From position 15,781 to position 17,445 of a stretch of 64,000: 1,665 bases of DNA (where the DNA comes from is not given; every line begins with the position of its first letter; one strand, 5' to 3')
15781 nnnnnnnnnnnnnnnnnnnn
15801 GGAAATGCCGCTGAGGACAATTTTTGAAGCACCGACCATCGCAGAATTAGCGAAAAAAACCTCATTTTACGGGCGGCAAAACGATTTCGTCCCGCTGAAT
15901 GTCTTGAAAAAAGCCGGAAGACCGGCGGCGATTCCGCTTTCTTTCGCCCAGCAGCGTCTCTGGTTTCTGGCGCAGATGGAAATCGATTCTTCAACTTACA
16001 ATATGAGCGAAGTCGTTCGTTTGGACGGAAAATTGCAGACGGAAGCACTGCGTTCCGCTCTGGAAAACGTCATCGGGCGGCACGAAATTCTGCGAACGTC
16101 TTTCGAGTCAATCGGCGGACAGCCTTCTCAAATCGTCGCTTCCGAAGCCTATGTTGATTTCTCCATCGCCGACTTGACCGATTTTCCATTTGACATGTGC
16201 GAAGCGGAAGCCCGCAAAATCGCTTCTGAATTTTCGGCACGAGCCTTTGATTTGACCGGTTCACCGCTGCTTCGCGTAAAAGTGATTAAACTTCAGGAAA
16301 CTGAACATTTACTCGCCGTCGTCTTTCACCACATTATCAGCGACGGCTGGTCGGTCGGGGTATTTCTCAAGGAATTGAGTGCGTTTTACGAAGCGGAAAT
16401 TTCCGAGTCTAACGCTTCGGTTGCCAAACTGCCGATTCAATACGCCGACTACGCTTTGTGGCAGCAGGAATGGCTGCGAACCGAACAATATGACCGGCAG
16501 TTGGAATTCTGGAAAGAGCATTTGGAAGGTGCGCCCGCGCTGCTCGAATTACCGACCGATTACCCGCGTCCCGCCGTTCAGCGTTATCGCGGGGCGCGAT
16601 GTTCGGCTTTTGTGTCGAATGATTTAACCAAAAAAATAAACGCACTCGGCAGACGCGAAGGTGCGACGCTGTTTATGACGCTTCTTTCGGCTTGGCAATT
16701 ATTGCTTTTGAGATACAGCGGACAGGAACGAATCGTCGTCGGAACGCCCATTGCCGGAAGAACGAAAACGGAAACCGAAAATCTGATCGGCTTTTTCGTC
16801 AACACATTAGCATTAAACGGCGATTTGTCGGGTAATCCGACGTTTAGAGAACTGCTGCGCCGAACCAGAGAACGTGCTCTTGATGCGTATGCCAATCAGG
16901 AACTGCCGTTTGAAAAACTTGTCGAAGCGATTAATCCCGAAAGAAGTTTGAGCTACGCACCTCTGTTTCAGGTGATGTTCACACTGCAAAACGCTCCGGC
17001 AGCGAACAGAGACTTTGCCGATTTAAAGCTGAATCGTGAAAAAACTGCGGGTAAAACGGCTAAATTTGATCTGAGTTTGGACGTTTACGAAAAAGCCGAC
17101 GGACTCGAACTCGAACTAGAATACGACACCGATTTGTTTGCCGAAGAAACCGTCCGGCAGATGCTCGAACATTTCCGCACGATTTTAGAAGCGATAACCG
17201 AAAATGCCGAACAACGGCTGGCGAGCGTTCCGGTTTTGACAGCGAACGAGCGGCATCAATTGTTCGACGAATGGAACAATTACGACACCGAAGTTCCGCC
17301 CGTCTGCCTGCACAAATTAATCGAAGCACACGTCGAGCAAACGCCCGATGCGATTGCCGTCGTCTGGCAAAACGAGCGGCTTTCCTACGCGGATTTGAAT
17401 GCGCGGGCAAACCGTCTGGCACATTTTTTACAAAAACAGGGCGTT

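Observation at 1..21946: Wzx/Wzy-type exopolysaccharide locus with an embedded PPTase and three-module NRPS: candidate peptide/acyl-decorated polysaccharide or glycolipopeptide pathway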

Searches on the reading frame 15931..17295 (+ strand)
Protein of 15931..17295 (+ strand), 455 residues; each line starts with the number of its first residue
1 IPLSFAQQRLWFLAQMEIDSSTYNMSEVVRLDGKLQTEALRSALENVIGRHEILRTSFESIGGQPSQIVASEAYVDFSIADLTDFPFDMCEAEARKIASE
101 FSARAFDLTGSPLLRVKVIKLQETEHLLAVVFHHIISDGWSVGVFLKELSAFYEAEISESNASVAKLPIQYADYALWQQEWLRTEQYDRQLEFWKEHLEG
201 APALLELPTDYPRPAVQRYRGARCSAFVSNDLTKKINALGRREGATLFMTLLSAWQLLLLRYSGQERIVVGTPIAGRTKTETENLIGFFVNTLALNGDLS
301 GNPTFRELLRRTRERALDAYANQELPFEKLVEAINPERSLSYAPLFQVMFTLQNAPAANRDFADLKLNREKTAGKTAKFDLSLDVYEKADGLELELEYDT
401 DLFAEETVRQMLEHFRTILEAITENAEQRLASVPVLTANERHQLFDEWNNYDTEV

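Call 64: search_solved_structures(query=window:15931-17295:+, max_evalue=1e-30)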
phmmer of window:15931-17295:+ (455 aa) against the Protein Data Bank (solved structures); distinct sequences matched with E-value up to 1e-30: 33.
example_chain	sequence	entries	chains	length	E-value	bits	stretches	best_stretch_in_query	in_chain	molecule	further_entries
6oyf_A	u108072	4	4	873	1.6e-111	376.9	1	2-450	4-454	Txo1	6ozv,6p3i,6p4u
6p1j_A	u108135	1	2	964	1.1e-108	367.6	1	2-450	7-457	Txo2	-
5u89_A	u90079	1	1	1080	1.8e-93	317.4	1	1-445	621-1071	Amino acid adenylation domain protein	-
2jgp_A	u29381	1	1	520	5.2e-86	292.8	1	2-435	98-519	TYROCIDINE SYNTHETASE 3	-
8z0q_C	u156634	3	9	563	1.6e-70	241.8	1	2-424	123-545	Special condensation domain in NRPS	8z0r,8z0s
7kvw_A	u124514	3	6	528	6e-69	236.6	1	3-435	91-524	PCP-C didomain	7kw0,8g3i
8fx6_A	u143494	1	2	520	1.7e-68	235.1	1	3-421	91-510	PCP-C didomain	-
7kw2_A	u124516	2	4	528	5.4e-68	233.5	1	3-435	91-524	PCP-C didomain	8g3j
8fx7_A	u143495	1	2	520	1.5e-67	232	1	3-421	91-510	PCP-C didomain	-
8qnf_A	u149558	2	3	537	2.5e-66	228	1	3-442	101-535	Condensation domain TomBC from the Tomaymycin non-ribosomal peptide synthetase | Tomaymycin non-ribosomal peptide synthetase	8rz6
8xjz_C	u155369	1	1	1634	2.6e-63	218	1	1-431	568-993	Peptide synthetase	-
6mfy_A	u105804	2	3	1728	3.8e-56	194.4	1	4-449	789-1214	Linear gramicidin synthase subunit A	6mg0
6mfz_A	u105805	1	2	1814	4.2e-56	194.3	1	4-449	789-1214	Linear gramicidin synthase subunit A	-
9be3_A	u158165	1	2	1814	4.3e-56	194.2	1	4-449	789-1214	Linear gramicidin synthase subunit A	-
9meh_A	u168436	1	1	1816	4.3e-56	194.2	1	4-449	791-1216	Linear gramicidin synthase subunit A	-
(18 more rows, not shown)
